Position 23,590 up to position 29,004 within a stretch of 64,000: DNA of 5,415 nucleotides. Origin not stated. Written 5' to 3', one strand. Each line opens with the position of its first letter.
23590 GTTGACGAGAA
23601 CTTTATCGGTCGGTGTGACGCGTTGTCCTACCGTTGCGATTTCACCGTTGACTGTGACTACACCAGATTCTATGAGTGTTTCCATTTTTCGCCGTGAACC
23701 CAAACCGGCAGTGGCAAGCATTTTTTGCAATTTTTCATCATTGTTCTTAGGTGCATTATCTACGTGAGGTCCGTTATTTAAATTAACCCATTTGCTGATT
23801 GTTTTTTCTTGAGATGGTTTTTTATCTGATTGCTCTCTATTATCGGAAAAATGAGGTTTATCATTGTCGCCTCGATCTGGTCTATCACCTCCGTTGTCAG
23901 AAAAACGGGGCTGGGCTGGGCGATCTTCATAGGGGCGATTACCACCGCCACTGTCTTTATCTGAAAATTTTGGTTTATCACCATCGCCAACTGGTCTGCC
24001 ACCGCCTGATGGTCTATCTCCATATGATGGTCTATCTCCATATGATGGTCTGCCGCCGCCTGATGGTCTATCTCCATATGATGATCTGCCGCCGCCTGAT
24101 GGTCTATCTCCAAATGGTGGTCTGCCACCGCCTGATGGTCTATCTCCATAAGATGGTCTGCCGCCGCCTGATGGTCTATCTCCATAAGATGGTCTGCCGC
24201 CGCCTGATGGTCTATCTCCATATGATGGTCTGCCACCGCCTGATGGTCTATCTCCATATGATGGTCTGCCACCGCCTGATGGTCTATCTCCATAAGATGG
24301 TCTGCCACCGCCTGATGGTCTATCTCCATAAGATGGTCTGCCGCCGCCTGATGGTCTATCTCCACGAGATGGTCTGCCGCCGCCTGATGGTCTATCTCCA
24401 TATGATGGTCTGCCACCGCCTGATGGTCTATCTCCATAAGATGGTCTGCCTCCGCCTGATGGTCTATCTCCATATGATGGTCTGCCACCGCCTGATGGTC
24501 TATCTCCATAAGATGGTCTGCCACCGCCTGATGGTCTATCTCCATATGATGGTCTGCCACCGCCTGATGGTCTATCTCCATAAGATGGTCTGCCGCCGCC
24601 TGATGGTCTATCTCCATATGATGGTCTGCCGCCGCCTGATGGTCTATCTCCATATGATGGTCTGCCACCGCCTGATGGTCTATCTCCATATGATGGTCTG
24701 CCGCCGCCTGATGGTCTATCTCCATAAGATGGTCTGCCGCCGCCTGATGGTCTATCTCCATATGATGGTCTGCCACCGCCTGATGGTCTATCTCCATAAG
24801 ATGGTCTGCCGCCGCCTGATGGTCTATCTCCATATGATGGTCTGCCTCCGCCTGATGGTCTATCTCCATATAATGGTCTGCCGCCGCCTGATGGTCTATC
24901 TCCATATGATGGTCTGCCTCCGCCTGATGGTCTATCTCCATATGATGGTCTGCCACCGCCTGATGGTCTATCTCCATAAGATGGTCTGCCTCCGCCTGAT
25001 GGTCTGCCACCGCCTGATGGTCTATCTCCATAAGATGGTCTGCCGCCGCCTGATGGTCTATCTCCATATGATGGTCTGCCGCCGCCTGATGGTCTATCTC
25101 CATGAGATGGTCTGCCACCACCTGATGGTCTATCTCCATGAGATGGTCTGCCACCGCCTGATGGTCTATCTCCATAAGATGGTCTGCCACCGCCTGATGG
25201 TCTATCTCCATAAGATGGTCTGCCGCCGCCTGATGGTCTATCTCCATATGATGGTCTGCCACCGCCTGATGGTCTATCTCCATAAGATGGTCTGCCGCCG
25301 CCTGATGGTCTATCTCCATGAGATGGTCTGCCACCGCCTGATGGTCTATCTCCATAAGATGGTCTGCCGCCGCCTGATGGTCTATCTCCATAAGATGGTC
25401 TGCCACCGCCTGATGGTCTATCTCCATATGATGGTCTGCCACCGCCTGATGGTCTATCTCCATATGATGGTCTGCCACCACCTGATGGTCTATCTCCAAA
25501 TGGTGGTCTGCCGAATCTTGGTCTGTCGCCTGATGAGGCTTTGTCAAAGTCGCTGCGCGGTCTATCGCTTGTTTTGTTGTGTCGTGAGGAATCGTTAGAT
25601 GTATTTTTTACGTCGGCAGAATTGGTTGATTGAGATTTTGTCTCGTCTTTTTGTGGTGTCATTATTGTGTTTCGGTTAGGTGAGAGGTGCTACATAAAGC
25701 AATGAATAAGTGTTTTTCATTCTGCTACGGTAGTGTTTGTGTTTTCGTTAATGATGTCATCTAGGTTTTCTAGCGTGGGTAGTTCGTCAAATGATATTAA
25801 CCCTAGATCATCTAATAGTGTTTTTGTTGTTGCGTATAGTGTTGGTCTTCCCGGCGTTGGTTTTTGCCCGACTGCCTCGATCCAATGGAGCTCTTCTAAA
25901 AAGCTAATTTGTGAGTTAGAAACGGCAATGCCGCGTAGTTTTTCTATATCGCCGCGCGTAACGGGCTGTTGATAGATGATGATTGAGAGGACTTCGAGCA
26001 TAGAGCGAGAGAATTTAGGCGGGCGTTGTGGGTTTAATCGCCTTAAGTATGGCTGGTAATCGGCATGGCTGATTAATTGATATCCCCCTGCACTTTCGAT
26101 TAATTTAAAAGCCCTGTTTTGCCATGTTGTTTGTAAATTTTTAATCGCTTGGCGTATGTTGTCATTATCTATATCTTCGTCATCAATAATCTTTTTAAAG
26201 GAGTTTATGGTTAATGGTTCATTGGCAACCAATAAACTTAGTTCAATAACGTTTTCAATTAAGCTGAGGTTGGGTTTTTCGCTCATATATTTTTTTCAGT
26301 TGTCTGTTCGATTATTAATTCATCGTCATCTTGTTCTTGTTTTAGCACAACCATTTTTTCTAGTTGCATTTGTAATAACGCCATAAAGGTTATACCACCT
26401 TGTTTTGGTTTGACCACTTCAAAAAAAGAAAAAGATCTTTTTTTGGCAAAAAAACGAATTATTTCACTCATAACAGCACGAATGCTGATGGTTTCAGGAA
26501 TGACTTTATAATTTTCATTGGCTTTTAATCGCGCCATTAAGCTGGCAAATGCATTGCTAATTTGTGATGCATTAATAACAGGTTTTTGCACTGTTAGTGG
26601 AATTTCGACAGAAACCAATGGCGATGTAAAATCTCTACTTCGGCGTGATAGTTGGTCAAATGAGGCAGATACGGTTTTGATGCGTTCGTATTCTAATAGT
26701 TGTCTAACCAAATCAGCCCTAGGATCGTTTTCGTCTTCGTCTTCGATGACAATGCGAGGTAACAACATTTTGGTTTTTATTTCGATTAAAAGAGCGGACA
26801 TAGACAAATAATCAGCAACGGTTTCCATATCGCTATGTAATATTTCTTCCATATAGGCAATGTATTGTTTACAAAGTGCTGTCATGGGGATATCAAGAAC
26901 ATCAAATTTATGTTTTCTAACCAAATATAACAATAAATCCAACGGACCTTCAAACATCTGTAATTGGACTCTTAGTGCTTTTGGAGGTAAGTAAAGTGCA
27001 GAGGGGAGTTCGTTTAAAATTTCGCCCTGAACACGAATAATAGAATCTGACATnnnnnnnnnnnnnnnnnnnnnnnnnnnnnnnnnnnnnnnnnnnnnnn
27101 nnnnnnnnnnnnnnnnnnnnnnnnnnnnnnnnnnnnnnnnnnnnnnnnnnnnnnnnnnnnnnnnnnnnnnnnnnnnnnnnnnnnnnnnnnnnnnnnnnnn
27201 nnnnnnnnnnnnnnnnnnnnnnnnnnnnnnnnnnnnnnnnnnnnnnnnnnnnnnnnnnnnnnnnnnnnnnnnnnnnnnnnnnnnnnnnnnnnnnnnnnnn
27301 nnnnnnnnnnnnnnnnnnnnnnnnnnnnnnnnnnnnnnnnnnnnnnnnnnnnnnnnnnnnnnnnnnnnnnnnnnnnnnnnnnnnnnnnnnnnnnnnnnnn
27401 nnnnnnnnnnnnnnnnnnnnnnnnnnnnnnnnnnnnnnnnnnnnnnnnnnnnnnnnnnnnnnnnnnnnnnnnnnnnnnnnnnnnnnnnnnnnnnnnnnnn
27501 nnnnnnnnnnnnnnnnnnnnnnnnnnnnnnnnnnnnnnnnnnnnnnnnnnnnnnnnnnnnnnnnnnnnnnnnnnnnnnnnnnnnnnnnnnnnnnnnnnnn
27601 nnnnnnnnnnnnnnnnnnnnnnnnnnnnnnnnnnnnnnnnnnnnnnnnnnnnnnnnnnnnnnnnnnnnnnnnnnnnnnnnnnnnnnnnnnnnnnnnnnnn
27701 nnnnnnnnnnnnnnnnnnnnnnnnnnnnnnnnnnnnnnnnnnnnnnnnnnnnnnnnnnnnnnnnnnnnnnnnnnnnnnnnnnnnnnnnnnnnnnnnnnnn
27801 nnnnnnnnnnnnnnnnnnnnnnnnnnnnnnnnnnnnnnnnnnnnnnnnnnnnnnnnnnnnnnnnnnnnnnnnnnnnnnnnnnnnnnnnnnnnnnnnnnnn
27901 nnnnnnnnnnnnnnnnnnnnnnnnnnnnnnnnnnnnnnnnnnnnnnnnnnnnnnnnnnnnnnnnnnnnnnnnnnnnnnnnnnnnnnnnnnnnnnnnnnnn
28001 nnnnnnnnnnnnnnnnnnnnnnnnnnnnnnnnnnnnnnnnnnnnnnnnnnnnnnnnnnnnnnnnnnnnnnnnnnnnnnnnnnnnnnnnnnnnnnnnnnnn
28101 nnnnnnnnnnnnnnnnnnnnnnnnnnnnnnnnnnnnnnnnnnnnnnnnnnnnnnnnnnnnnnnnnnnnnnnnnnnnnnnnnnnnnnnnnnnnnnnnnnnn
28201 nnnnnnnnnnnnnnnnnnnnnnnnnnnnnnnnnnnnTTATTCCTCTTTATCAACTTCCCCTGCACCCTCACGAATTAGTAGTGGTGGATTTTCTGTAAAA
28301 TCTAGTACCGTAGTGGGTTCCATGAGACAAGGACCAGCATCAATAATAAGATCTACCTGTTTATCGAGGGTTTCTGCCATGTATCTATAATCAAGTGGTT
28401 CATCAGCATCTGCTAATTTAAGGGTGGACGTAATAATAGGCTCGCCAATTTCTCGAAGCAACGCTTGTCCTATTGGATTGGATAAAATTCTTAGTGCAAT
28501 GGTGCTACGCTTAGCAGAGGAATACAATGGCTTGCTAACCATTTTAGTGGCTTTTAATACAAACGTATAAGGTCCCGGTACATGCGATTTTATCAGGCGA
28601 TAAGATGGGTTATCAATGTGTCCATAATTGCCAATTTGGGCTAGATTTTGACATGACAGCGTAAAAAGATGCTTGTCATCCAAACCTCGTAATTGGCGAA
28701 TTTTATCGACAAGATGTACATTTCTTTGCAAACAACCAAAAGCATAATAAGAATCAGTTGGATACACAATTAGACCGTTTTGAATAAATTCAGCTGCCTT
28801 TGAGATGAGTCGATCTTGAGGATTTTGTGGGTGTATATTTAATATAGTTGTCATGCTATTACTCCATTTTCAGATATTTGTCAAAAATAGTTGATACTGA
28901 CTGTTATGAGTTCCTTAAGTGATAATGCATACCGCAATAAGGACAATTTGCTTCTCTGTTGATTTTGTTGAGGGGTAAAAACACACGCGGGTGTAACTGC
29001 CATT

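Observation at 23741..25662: RluB carries a ~640-aa N-terminal (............)n RGG/YG low-complexity domain built from ~42 tandem 36-bp repeats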

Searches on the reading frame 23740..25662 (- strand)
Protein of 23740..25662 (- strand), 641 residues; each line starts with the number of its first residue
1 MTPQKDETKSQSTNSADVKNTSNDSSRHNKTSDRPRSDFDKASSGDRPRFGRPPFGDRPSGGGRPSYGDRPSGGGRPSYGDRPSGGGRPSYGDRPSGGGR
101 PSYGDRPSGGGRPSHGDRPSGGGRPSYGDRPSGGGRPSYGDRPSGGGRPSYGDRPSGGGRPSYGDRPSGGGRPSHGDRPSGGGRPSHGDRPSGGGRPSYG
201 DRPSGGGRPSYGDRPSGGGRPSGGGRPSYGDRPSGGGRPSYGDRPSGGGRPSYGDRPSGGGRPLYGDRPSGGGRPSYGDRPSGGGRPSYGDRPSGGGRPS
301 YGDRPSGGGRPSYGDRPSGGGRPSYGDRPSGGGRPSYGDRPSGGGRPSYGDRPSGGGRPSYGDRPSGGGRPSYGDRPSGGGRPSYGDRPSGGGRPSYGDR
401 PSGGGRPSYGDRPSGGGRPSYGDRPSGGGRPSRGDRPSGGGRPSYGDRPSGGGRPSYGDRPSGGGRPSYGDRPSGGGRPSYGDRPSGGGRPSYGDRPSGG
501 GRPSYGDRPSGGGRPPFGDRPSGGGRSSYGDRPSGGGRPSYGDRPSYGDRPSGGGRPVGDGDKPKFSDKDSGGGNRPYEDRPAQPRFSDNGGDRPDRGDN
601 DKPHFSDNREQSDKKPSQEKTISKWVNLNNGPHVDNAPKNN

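Call 26: find_homologous_proteins(query=window:23740-25662:-, max_evalue=0.001)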
Query window:23740-25662:- (641 aa): 868 proteins with E <= 0.001 among 8000 candidates; the best 120 are listed.
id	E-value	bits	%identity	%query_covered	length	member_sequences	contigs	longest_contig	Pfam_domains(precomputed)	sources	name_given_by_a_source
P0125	2.1e-60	223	60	39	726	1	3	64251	PF00270.36,PF00271.38,PF04851.22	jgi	jgi:superfamily II DNA/RNA helicase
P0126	2.7e-57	213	59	39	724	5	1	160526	PF00270.36,PF00271.38,PF04851.22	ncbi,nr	ncbi:RNA helicase [Clavibacter michiganensis]|nr:DEAD/DEAH box helicase [Clavibacter michiganensis] 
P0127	1.5e-55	207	55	44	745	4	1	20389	PF00270.36,PF00271.38,PF04851.22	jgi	jgi:superfamily II DNA/RNA helicase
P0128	3.7e-54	202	59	39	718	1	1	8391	PF00270.36,PF00271.38,PF04851.22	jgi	jgi:superfamily II DNA/RNA helicase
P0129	1.0e-53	201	52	46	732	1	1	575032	PF00270.36,PF00271.38,PF04851.22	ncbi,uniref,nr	ncbi:DEAD/DEAH box helicase [Lacisediminihabitans changchengi]|uniref:DEAD/DEAH box helicase n=1 Tax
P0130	3.0e-53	199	50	53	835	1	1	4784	PF00270.36,PF00271.38,PF04851.22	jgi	jgi:superfamily II DNA/RNA helicase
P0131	5.0e-53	198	56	42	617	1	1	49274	PF00849.28,PF01479.31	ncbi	-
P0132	8.5e-49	184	54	46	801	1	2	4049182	PF00270.36,PF00271.38,PF04851.22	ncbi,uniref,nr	ncbi:RNA helicase [Subtercola boreus]|uniref:RNA helicase n=1 Tax=Subtercola boreus TaxID=120213 Rep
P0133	1.7e-48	183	51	59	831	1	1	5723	PF00270.36,PF00271.38,PF04851.22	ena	-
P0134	2.0e-48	183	58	36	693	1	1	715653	PF00270.36,PF00271.38,PF04851.22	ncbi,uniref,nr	ncbi:DEAD/DEAH box helicase [Agreia bicolorata]|uniref:RNA helicase n=1 Tax=Agreia bicolorata TaxID=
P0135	2.3e-48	183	60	36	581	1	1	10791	PF00849.28,PF01479.31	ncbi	-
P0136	1.2e-47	181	52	42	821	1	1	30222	PF00270.36,PF00271.38,PF04851.22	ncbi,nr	ncbi:MAG: deaD [Subtercola sp.]|nr:deaD [Subtercola sp.]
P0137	1.7e-47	180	51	47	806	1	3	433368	PF00270.36,PF00271.38,PF04851.22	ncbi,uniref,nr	ncbi:DEAD/DEAH box helicase [Subtercola boreus]|uniref:RNA helicase n=1 Tax=Subtercola boreus TaxID=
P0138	2.2e-47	180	52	48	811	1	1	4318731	PF00270.36,PF00271.38,PF04851.22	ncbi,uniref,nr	ncbi:DEAD/DEAH box helicase [Subtercola endophyticus]|uniref:DEAD/DEAH box helicase n=1 Tax=Subterco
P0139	4.1e-47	179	56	41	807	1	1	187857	PF00270.36,PF00271.38,PF04851.22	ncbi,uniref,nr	ncbi:RNA helicase [Subtercola boreus]|uniref:RNA helicase n=1 Tax=Subtercola boreus TaxID=120213 Rep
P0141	4.8e-47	179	58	40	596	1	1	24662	PF00849.28,PF01479.31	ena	-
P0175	2.0e-40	157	46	35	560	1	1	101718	PF00849.28,PF01479.31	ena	-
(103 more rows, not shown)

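Call 35: find_encoding_contigs(protein=P0131, flank=5000, max_places=2)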
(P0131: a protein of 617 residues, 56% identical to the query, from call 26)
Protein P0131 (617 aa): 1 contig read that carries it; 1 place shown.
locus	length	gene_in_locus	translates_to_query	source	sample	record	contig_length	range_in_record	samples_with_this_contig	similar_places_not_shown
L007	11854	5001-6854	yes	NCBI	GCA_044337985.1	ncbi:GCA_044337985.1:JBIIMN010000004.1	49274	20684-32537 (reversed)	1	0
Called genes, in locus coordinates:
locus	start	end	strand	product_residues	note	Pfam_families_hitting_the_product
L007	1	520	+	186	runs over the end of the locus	PF01883:FeS_assembly_P, PF23451:Zn_ribbon_PaaD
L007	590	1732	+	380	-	PF02771:Acyl-CoA_dh_N, PF02770:Acyl-CoA_dh_M, PF00441:Acyl-CoA_dh_1, PF22924:ACOX_C_alpha1 (faint), PF08028:Acyl-CoA_dh_2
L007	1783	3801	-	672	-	PF03571:Peptidase_M49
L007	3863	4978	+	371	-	PF04079:SMC_ScpB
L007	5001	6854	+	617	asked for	PF01479:S4, PF00849:PseudoU_synth_2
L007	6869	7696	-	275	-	-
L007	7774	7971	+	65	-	PF00313:CSD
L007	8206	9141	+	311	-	PF13793:Pribosyltran_N, PF00156:Pribosyltran, PF14572:Pribosyl_synth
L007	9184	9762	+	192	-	PF01386:Ribosomal_L25p, PF14693:Ribosomal_TL5_C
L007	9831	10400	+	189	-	PF01195:Pept_tRNA_hydro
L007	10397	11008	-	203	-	PF01557:FAA_hydrolase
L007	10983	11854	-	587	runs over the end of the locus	PF01432:Peptidase_M3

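Call 36: find_encoding_contigs(protein=P0175, flank=5000, max_places=2)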
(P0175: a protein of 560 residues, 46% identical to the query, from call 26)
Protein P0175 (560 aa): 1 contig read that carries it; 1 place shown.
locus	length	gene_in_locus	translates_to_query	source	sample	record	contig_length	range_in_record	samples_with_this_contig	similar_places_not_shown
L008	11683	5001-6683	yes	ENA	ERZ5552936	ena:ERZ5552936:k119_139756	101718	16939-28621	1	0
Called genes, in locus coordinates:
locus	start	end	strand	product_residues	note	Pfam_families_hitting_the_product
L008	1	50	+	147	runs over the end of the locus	PF07681:DoxX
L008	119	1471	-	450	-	PF13385:Laminin_G_3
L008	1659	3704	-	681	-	PF00133:tRNA-synt_1, PF01406:tRNA-synt_1e (faint), PF09334:tRNA-synt_1g, PF08264:Anticodon_1 (weak), PF19303:Anticodon_3, PF01588:tRNA_bind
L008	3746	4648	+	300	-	PF02016:Peptidase_S66, PF17676:Peptidase_S66C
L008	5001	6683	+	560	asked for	PF01479:S4, PF00849:PseudoU_synth_2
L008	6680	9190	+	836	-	-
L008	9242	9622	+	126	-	PF13585:CHU_C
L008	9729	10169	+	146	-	PF09912:DUF2141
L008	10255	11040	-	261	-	PF00561:Abhydrolase_1, PF12146:Hydrolase_4, PF12697:Abhydrolase_6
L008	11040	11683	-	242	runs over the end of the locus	PF03740:PdxJ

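Call 68: list_cluster_members(proteins=[window:23038-23721:-, window:23038-23730:-, window:23038-23685:-, window:23778-25547:-, window:23799-25598:+])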
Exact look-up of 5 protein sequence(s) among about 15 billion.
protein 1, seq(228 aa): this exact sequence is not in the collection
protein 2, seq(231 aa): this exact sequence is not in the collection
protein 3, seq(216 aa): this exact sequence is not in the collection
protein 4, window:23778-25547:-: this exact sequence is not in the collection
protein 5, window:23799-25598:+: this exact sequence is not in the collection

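Call 78: list_cluster_members(proteins=[P0131, P0175, P0370, P0364, P0365, P0099, P0262, P0001, P0141])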
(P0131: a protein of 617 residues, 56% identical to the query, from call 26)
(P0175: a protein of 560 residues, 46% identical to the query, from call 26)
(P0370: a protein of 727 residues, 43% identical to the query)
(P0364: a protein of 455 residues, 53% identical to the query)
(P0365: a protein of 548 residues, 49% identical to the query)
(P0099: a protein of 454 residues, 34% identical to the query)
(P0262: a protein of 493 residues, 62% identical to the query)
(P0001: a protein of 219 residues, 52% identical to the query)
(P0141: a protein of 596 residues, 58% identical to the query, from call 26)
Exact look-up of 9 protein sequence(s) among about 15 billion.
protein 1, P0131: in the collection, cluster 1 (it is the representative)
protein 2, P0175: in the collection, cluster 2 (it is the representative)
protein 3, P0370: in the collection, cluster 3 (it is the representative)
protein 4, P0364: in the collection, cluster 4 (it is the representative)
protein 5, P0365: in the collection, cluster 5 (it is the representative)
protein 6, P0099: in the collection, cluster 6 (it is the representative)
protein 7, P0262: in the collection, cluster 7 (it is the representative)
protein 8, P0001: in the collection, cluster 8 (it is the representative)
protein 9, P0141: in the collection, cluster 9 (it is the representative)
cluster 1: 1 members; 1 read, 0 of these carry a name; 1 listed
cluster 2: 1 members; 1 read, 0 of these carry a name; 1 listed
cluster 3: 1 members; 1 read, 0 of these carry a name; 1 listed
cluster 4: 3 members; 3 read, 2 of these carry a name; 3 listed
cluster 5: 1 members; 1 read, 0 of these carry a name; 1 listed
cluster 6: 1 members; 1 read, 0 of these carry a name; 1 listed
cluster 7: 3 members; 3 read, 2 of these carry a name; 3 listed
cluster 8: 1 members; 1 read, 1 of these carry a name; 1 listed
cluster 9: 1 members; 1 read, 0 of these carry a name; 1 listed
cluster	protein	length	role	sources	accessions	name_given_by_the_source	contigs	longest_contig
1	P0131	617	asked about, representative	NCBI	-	-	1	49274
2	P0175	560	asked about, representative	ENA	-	-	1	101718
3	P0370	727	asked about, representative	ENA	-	-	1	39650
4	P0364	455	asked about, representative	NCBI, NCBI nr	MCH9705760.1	MAG: pseudouridine synthase, partial [Proteobacteria bacterium] | pseudouridine synthase [Pseudomonadota bacterium]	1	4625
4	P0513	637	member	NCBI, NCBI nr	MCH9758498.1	MAG: pseudouridine synthase [Proteobacteria bacterium] | pseudouridine synthase [Pseudomonadota bacterium]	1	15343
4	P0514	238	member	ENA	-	-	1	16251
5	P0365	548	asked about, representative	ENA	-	-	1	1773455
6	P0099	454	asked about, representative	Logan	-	-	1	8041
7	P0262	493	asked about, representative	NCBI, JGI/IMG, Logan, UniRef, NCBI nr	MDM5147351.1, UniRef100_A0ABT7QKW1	lysine--tRNA ligase [Candidatus Persebacteraceae bacterium Df01] | lysyl-tRNA synthetase class 2 | Lysine--tRNA ligase n=1 Tax=Candidatus Doriopsillibacter californiensis TaxID=2970740 ...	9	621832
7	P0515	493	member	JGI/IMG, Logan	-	lysyl-tRNA synthetase class 2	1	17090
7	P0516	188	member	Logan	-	-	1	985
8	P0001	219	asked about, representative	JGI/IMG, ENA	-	23S rRNA pseudouridine2605 synthase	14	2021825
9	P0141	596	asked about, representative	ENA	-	-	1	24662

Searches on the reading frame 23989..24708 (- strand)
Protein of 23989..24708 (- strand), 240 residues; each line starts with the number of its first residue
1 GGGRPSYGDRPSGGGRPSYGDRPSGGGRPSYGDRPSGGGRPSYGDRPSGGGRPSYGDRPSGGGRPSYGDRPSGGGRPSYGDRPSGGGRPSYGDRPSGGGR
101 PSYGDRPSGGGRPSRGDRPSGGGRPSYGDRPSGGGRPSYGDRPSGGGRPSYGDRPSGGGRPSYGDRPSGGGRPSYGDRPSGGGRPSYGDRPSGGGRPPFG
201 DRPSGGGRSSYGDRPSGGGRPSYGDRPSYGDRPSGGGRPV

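Call 75: search_solved_structures(query=window:23989-24708:-, max_evalue=1)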
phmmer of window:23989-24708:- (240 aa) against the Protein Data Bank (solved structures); distinct sequences matched with E-value up to 1: 3.
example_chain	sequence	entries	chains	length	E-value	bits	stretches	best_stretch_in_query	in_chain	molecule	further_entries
8vzn_A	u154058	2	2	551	7e-05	25.3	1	58-114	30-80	Feline leukemia virus subgroup C cellular receptor 2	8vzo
9eho_HH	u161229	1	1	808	0.0012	21.3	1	40-170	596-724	Small ribosomal subunit protein eS6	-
5vj4_A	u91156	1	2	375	0.74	12.1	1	53-119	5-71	Uncharacterized protein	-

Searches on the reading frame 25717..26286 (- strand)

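Call 4: search_protein_families(library=pfam, proteins=[window:25717-26286:-], max_evalue=0.01)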
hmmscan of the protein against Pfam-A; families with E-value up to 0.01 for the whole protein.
window:25717-26286:- (189 aa): 1 family
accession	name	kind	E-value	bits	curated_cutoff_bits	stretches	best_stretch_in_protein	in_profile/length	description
PF04079.22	SMC_ScpB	-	1.2e-42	145.6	27.4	1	13-172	2-160/160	Segregation and condensation complex subunit ScpB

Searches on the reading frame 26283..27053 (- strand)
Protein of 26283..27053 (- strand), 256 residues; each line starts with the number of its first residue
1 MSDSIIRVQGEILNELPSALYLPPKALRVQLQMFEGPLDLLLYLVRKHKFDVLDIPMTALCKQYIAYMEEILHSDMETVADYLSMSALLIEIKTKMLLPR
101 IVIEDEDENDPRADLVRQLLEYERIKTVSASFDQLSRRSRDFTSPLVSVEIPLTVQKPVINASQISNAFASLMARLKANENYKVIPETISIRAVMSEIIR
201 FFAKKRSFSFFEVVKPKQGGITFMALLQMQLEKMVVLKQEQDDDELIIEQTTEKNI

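Call 4: search_protein_families(library=pfam, proteins=[window:26283-27053:-], max_evalue=0.01)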
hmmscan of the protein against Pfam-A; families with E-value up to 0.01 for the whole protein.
window:26283-27053:- (256 aa): 1 family
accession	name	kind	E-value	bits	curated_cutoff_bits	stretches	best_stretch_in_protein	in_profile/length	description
PF02616.19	SMC_ScpA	-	1.3e-21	78.1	24.6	1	44-249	1-230/232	Segregation and condensation protein ScpA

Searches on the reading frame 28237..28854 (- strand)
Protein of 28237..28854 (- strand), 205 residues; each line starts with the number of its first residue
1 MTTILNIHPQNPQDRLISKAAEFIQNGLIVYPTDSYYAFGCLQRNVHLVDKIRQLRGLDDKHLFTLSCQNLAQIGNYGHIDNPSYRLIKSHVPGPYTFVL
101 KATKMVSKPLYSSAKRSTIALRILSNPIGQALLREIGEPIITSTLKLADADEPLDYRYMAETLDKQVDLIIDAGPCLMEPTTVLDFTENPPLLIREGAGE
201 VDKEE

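Call 62: search_protein_families(library=pfam, proteins=[window:28237-28854:-], max_evalue=0.00001)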
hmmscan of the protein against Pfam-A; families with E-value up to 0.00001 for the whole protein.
window:28237-28854:- (205 aa): 1 family
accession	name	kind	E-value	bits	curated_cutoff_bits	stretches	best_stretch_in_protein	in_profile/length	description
PF01300.24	Sua5_yciO_yrdC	-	7.7e-37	126.9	25.1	1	25-197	5-178/178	Telomere recombination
